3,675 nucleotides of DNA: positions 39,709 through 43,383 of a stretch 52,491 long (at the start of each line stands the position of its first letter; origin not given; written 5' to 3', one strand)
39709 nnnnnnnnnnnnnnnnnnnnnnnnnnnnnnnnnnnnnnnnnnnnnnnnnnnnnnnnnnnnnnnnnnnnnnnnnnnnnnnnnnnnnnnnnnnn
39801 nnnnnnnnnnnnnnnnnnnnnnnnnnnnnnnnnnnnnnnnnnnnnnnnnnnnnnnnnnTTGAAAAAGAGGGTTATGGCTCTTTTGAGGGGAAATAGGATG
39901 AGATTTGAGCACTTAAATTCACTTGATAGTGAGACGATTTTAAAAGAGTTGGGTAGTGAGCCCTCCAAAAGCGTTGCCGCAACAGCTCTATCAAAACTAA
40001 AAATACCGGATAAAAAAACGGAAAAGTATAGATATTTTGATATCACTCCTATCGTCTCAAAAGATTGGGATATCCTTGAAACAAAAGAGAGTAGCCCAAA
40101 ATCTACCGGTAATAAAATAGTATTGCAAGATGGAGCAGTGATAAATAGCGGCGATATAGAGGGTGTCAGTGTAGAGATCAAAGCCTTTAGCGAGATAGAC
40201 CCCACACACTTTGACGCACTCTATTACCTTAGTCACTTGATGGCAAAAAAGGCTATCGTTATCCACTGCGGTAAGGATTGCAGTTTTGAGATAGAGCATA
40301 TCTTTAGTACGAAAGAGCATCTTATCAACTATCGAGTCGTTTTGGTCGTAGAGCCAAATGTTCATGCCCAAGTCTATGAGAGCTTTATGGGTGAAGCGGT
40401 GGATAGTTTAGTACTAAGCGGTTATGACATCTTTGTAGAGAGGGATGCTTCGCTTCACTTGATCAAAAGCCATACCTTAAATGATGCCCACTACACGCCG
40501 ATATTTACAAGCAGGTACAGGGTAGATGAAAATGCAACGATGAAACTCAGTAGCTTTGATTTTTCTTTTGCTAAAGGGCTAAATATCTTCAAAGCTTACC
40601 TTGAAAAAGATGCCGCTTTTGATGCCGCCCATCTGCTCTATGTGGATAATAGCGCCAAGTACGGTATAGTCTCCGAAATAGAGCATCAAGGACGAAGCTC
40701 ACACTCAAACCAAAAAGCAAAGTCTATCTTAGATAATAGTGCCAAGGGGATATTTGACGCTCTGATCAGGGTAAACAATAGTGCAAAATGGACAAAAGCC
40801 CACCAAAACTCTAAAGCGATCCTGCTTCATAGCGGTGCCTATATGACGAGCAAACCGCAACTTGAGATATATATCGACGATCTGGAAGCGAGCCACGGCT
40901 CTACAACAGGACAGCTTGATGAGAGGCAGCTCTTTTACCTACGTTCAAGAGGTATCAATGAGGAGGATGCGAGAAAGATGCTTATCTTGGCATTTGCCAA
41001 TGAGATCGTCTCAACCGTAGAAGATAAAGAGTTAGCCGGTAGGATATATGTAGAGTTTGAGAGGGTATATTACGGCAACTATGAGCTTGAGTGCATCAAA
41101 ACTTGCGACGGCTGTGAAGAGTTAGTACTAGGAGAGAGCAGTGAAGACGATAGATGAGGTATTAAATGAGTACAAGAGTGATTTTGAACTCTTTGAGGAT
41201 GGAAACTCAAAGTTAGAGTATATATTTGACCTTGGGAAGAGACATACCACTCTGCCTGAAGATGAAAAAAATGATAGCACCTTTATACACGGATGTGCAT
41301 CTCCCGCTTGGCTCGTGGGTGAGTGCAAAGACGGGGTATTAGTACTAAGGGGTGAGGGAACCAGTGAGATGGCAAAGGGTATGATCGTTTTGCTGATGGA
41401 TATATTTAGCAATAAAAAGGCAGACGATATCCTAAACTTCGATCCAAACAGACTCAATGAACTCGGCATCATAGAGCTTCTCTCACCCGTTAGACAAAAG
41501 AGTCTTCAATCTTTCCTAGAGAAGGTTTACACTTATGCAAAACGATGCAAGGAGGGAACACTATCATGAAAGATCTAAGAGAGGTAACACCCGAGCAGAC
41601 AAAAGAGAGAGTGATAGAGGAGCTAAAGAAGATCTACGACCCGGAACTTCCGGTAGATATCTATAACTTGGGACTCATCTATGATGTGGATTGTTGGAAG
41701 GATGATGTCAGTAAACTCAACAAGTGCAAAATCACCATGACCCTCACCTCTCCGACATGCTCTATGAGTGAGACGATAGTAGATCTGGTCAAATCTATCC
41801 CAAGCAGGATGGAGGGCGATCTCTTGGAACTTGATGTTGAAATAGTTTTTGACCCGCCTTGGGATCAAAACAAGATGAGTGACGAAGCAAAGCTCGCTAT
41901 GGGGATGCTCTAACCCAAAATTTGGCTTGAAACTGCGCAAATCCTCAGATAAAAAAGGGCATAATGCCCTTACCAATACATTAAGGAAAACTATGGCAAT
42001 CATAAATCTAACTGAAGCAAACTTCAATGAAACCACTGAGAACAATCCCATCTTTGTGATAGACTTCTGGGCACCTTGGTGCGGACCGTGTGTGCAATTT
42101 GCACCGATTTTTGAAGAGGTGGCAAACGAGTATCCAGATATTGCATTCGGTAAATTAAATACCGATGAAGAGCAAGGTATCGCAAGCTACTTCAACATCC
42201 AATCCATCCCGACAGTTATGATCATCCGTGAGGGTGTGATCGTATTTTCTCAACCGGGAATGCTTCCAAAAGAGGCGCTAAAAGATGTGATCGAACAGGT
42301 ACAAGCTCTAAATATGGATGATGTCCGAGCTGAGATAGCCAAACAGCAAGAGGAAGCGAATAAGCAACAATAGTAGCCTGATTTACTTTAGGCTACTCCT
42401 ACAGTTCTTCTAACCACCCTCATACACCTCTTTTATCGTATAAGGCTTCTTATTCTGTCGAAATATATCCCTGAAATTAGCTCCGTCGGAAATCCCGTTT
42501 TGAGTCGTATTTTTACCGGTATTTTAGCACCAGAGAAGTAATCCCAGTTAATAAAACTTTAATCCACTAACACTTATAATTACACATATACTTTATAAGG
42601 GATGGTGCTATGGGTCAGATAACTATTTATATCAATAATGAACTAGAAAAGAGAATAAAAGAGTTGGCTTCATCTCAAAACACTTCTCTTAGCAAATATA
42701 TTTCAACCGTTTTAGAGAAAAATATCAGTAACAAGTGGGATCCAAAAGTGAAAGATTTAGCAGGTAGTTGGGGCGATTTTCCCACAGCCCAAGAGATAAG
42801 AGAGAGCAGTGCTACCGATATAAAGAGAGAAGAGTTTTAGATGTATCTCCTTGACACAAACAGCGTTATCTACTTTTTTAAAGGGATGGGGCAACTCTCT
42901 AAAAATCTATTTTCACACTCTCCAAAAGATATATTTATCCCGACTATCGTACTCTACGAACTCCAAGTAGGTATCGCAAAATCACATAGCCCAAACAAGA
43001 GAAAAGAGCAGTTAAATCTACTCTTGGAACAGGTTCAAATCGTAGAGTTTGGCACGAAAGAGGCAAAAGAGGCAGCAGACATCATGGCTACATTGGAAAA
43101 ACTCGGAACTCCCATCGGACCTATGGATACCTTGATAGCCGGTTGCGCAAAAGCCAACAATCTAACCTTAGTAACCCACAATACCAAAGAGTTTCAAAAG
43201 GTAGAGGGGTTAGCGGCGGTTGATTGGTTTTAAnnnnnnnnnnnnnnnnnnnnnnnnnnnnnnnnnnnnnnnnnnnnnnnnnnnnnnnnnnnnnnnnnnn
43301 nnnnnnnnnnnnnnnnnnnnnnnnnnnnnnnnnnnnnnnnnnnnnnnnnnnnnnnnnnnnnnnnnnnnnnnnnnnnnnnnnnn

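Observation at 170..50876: Hyper-abundant 10-bp palindrome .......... scattered through genes and intergenic regions (DNA-uptake-sequence-like word)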

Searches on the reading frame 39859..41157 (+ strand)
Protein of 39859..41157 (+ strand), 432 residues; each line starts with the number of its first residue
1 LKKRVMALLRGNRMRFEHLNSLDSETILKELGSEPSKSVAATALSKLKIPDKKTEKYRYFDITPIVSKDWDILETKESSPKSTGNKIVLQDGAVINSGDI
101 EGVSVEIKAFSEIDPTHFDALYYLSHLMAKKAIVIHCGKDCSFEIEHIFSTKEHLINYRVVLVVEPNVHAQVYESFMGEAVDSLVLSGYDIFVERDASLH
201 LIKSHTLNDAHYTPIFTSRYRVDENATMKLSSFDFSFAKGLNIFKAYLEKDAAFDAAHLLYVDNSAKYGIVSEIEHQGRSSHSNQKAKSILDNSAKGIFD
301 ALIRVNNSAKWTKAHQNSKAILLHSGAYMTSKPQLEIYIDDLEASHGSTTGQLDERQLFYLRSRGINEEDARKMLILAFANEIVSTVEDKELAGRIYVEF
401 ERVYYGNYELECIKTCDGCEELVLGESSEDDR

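Call 25: find_related_loci(query=window:39859-41157:+, collection=metagenome_contigs, flank=10000)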
Query window:39859-41157:+ (432 aa) in metagenome_contigs; peptide patterns used: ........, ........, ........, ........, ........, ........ (x = any residue, [..] = any of these).
107 stretches matched a pattern; 15 encode a relative of the query (tblastn E <= 1e-3); 15 distinct loci.
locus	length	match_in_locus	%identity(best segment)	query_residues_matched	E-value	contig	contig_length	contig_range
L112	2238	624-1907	70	1-428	0e+0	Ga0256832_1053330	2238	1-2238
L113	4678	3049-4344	69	1-431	0e+0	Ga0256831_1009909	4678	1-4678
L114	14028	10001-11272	67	2-425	0e+0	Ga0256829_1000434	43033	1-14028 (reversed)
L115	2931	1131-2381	73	8-424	0e+0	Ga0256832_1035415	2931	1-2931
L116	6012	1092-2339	68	10-425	0e+0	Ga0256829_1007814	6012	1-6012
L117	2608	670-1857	46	11-409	2e-109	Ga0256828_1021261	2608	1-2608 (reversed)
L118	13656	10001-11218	44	4-412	1e-103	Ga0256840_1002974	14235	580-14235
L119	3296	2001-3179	44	10-405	4e-105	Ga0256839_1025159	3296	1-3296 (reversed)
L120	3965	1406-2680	44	2-423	5e-103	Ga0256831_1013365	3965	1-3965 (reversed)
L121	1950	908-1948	49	31-380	1e-104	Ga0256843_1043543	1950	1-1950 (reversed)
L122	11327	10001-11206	44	2-406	1e-95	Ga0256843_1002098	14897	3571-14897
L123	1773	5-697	56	193-423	7e-87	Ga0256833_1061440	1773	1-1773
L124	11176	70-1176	47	37-407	3e-103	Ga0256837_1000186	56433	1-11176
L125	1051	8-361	66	295-411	6e-49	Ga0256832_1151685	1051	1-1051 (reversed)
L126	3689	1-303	65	305-405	3e-38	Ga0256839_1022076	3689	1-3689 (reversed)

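Call 51: find_homologous_proteins(query=window:39859-41157:+, max_evalue=1e-50)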
Query window:39859-41157:+ (432 aa): 662 proteins with E <= 1e-50 among 8000 candidates; the best 120 are listed.
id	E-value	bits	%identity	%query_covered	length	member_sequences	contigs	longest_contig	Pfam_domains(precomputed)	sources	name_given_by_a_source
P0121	3.3e-274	927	100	97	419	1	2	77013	PF01458.24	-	-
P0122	3.5e-196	670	73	95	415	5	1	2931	PF01458.24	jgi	-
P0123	1.7e-194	665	72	95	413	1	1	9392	PF01458.24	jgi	-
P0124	1.1e-193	662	72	96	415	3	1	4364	PF01458.24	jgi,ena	-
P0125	3.8e-191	654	71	97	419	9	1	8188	PF01458.24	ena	-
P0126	1.6e-185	635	68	96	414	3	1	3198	PF01458.24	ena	-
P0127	1.9e-185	635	68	95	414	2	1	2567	PF01458.24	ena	-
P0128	2.3e-184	632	67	95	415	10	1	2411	PF01458.24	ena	-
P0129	1.0e-179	616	67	95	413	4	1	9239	PF01458.24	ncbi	-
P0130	5.5e-176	604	66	97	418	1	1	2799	PF01458.24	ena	-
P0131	8.6e-176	603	66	94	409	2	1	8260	PF01458.24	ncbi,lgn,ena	-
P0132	1.7e-170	586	62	96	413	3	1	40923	PF01458.24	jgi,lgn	-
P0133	8.9e-170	583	62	97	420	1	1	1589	PF01458.24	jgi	-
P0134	1.1e-164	567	61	97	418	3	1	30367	PF01458.24,PF19295.6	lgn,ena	-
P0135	2.3e-164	566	61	97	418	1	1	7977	PF01458.24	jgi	jgi:Fe-S cluster assembly protein SufD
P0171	3.5e-121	423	51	94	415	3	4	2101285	PF01458.24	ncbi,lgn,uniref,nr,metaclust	ncbi:SufD family Fe-S cluster assembly protein [Nitratifractor salsuginis]|uniref:SufBD protein n=1 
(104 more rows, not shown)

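Call 67: find_encoding_contigs(protein=P0171, flank=10000, max_places=2)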
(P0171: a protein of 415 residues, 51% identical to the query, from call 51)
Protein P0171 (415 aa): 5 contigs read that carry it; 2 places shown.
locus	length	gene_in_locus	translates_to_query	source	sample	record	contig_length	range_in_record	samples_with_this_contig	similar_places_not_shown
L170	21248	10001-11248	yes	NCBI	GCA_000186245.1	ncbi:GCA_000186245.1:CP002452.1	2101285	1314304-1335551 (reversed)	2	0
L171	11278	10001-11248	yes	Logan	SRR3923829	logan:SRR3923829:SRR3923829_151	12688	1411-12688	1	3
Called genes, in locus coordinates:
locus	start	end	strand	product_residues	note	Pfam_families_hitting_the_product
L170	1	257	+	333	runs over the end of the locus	-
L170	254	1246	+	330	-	-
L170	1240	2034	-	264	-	PF00106:adh_short, PF08659:KR, PF13561:adh_short_C2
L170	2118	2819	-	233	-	PF01177:Asp_Glu_race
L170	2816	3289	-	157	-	PF07007:LprI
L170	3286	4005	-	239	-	-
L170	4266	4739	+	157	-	-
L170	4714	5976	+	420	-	PF13229:Beta_helix, PF05048:NosD, PF13229:Beta_helix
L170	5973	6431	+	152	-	-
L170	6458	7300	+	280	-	PF08282:Hydrolase_3, PF05116:S6PP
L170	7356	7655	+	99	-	PF01817:CM_2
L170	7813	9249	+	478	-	PF19295:SufBD_N, PF01458:SUFBD_core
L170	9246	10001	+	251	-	PF00005:ABC_tran, PF02463:SMC_N, PF13304:AAA_21 (faint)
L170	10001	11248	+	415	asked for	PF01458:SUFBD_core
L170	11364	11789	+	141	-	PF02657:SufE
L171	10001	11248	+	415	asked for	PF01458:SUFBD_core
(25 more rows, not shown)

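Call 68: find_encoding_contigs(protein=P0125, flank=10000, max_places=3)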
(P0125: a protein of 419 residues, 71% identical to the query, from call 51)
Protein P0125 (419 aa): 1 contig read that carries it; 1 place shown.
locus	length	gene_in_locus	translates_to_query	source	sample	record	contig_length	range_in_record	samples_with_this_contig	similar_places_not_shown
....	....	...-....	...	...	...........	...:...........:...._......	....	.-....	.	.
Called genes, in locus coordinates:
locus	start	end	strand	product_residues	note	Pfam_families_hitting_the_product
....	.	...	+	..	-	?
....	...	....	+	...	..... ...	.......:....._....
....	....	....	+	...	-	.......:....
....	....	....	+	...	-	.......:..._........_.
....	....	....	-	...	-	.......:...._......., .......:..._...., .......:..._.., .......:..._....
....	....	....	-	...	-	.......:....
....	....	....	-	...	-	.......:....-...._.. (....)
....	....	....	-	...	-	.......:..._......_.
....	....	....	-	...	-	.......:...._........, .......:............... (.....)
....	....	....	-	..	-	-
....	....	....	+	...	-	-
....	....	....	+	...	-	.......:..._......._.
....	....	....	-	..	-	?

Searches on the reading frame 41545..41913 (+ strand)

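Call 33: search_protein_families(library=pfam, proteins=[window:41545-41913:+], max_evalue=0.00001)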
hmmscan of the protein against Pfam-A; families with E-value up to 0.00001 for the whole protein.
window:41545-41913:+ (122 aa): 1 family
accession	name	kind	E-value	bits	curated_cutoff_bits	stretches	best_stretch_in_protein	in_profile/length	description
PF01883.24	FeS_assembly_P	-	1.2e-11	45.2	23.5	1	20-83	1-62/73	Iron-sulfur cluster assembly protein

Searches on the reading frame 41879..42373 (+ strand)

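Call 33: search_protein_families(library=pfam, proteins=[window:41879-42373:+], max_evalue=0.00001)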
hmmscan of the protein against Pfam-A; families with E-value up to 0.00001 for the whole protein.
window:41879-42373:+ (164 aa): 4 families
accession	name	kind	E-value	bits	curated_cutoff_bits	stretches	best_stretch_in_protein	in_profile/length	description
PF00085.26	Thioredoxin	-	6.7e-26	90.7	23.5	1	41-139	2-102/103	Thioredoxin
PF14595.12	Thioredoxin_9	-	4.7e-08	33.4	25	1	28-135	15-123/129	Thioredoxin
PF13905.12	Thioredoxin_8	-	1.9e-06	28.5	27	0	58-85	3-30/94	Thioredoxin-like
PF13098.12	Thioredoxin_2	-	3.7e-06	27.7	27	0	54-137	3-103/104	Thioredoxin-like domain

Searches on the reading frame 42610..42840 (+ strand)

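Call 33: search_protein_families(library=pfam, proteins=[window:42610-42840:+], max_evalue=0.00001)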
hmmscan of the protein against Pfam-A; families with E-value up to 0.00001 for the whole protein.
window:42610-42840:+ (76 aa): 1 family
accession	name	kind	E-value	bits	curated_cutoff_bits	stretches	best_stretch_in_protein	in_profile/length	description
PF19891.5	DUF6364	-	7.2e-07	30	27.3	1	4-55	5-54/70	Family of unknown function (DUF6364)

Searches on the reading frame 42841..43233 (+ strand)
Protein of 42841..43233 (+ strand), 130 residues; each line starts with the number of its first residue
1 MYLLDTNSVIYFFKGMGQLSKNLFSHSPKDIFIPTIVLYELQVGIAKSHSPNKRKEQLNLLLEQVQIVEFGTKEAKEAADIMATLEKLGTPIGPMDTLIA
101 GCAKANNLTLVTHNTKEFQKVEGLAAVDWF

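Call 33: search_protein_families(library=pfam, proteins=[window:42841-43233:+], max_evalue=0.00001)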
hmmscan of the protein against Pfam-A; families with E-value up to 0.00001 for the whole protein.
window:42841-43233:+ (130 aa): 1 family
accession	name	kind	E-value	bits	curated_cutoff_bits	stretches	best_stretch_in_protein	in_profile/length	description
PF01850.27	PIN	-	3.2e-18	66.9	23.6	1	2-122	1-118/120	PIN domain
